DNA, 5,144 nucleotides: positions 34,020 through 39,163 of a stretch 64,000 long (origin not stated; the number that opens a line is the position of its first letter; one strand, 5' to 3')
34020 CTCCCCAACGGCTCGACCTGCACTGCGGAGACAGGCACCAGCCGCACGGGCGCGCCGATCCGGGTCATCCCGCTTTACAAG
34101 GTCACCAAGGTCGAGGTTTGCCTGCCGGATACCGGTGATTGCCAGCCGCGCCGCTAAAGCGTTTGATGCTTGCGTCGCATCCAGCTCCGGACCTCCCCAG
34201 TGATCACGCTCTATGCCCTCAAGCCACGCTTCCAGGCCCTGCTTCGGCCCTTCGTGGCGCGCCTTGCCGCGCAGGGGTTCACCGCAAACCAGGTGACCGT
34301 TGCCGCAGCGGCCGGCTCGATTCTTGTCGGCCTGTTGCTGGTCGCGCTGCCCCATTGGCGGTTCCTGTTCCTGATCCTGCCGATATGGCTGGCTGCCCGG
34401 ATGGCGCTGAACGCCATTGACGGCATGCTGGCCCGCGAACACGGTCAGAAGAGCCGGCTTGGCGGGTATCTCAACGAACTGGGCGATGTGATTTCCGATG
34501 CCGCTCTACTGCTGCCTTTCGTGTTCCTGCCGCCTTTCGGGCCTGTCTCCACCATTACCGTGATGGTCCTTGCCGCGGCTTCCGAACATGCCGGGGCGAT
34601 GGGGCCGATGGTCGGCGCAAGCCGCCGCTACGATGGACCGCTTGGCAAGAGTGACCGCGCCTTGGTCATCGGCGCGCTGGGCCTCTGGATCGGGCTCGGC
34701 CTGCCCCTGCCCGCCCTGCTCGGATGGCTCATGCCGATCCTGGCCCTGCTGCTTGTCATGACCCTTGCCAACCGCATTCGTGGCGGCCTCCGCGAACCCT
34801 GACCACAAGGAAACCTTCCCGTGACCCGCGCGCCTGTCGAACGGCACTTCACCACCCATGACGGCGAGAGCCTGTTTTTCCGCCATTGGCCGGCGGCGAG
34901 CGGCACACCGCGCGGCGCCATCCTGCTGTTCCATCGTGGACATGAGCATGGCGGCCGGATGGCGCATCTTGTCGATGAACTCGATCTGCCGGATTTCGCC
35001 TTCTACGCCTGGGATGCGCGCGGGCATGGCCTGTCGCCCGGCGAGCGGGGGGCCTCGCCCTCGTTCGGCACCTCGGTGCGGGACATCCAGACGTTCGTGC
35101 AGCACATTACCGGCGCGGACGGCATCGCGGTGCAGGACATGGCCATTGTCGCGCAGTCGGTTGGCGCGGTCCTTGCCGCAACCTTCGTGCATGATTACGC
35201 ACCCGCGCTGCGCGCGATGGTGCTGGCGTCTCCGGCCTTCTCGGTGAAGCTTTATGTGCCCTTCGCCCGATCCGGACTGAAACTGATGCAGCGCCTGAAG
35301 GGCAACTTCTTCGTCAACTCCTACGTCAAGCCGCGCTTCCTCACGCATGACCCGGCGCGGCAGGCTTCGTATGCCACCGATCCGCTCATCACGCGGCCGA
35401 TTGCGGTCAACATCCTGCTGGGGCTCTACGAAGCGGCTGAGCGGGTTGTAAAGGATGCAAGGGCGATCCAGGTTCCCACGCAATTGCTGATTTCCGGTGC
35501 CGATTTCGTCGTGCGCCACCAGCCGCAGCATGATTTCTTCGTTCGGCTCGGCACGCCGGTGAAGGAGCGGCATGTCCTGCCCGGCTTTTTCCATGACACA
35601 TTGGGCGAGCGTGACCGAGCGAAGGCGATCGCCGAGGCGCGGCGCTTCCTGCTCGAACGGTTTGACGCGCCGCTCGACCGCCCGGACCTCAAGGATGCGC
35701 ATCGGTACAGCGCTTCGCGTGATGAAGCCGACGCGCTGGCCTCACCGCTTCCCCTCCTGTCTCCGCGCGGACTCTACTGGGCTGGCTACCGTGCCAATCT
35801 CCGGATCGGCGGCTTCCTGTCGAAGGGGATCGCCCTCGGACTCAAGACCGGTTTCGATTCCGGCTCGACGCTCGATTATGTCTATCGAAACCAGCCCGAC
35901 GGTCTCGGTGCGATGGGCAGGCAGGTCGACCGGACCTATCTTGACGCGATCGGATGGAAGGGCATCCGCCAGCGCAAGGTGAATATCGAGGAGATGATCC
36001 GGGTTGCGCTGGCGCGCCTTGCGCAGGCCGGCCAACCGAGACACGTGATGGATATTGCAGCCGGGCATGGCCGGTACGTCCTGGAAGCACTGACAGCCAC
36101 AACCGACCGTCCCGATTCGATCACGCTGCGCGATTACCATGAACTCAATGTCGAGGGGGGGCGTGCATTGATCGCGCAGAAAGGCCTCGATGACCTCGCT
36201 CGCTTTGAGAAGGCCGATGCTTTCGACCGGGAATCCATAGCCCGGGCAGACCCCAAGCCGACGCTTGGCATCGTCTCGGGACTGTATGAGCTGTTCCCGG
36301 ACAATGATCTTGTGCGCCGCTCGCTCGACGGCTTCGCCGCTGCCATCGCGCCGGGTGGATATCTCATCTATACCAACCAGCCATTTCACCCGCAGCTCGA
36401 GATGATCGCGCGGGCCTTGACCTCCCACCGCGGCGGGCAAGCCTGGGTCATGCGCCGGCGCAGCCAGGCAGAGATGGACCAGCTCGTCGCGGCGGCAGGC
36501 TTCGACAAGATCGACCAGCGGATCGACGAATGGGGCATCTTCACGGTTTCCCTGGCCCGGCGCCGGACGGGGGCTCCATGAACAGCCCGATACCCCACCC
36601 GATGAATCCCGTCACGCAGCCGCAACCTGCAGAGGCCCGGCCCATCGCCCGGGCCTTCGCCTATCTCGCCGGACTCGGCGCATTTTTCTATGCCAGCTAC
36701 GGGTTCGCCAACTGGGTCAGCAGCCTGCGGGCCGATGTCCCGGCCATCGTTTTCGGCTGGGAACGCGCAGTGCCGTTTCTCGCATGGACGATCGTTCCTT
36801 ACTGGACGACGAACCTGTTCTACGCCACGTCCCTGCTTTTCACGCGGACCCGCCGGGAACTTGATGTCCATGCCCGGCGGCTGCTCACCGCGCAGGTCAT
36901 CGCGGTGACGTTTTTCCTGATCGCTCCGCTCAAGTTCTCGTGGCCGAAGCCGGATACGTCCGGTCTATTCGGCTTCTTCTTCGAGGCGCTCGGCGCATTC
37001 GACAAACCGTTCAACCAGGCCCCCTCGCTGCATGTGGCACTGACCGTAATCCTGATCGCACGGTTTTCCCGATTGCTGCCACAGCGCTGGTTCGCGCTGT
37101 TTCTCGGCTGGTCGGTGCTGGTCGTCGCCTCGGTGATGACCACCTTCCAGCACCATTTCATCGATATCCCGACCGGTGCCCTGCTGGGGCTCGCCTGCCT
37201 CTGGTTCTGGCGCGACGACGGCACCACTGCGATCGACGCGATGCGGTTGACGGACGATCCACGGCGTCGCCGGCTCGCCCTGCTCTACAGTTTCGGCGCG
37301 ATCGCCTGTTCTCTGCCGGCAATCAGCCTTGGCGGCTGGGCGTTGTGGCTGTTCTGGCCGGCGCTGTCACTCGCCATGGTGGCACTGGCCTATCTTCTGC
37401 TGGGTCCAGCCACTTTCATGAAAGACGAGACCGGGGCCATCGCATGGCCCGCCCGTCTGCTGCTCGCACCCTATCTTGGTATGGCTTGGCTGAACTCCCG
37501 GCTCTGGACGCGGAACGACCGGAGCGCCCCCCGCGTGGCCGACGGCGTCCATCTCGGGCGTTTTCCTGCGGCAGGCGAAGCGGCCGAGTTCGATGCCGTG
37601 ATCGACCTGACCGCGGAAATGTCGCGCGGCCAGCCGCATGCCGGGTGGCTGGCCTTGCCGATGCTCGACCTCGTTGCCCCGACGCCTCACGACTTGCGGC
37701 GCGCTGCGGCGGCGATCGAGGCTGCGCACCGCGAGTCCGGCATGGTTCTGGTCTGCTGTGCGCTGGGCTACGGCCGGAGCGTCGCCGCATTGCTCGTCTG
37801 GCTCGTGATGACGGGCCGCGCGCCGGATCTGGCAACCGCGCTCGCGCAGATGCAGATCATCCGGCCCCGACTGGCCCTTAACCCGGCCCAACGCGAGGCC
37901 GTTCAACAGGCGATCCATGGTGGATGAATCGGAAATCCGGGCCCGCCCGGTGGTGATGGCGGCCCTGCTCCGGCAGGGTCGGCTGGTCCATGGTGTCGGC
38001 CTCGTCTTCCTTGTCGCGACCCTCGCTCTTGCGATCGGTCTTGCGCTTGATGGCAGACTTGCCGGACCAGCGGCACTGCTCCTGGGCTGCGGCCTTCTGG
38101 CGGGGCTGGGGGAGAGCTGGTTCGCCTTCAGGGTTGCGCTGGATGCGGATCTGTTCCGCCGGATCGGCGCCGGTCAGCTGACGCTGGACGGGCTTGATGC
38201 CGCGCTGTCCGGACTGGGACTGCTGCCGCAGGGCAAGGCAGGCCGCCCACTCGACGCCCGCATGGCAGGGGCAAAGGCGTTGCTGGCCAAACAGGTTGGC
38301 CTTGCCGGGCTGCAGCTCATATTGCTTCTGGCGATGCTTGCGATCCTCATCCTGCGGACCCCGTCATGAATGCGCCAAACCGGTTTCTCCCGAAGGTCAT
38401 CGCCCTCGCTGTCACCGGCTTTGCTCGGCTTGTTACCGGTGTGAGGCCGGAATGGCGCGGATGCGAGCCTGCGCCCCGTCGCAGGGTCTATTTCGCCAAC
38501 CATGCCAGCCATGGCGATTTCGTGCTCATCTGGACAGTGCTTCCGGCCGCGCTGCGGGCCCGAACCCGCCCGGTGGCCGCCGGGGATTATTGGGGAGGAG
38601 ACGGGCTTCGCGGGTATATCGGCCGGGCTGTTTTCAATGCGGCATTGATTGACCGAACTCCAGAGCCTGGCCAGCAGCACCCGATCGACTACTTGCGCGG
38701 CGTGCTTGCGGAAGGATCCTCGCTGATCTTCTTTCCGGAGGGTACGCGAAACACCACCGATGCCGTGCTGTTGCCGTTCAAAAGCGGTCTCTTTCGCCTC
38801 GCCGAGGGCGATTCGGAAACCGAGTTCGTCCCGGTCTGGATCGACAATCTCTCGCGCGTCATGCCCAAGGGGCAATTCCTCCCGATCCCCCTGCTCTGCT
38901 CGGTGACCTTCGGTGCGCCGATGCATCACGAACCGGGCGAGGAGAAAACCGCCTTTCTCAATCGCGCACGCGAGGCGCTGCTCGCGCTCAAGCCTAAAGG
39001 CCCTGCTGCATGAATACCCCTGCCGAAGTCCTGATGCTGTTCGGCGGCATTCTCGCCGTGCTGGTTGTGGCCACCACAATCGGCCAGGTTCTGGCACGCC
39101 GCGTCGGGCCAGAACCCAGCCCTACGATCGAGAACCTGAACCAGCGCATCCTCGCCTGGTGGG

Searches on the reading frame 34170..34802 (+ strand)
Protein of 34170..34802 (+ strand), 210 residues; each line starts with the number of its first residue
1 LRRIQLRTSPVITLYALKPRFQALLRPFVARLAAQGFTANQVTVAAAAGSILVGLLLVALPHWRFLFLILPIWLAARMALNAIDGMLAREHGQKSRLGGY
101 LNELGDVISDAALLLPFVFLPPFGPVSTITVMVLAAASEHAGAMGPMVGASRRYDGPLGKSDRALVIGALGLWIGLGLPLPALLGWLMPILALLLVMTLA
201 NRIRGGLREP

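Call 69: search_protein_families(library=pfam, proteins=[window:34170-34802:+], max_evalue=0.01)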
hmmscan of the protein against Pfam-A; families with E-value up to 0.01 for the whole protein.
window:34170-34802:+ (210 aa): 1 family
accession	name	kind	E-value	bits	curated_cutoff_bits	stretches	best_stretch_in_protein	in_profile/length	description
PF01066.26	CDP-OH_P_transf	-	2e-06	28.7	22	1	38-190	3-144/152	CDP-alcohol phosphatidyltransferase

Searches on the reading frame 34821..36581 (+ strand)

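Call 69: search_protein_families(library=pfam, proteins=[window:34821-36581:+], max_evalue=0.01)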
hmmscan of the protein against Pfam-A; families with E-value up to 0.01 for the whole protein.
window:34821-36581:+ (586 aa): 3 families
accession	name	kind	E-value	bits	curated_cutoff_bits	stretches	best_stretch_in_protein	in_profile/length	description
PF12147.14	Methyltransf_20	-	1.5e-148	494.5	21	1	274-581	2-309/309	Putative methyltransferase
PF12146.15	Hydrolase_4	-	3e-67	226.9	27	1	29-265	2-239/239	Serine aminopeptidase, S33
PF00561.26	Abhydrolase_1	-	3e-05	24.3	25.8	1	36-139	5-106/245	alpha/beta hydrolase fold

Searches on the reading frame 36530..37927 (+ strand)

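Call 69: search_protein_families(library=pfam, proteins=[window:36530-37927:+], max_evalue=0.01)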
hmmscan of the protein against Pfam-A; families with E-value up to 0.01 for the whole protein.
window:36530-37927:+ (465 aa): 5 families
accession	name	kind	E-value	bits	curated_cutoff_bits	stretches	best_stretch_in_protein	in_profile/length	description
PF00782.25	DSPc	-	2.4e-09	37.6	33.5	1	350-455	15-124/133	Dual specificity phosphatase, catalytic domain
PF01569.27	PAP2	-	5.3e-07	29.9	27.2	1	124-227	11-121/130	PAP2 superfamily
PF14378.12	PAP2_3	-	8.4e-07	29.4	27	1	69-225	13-189/190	PAP2 superfamily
PF22785.1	Tc-R-P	-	0.00044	21.2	27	1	356-429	26-105/106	Polymorphic toxin system, DSP-PTPase phosphatase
PF22784.1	PTP-SAK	-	0.0023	18.4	27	1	362-436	46-120/153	Swiss Army Knife protein, DSP-PTPase phosphatase domain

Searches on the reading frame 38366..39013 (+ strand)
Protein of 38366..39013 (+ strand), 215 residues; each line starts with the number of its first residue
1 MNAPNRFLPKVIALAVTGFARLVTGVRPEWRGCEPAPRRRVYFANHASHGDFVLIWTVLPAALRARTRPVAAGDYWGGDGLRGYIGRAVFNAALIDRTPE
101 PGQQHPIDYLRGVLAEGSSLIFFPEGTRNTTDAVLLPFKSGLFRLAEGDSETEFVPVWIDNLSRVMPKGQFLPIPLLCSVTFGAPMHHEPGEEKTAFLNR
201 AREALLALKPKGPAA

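Call 69: search_protein_families(library=pfam, proteins=[window:38366-39013:+], max_evalue=0.01)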
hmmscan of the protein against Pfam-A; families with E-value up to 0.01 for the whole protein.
window:38366-39013:+ (215 aa): 1 family
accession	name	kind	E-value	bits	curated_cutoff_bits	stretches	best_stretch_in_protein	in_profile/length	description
PF01553.26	Acyltransferase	-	2.9e-15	56.7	23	1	34-159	8-131/132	Acyltransferase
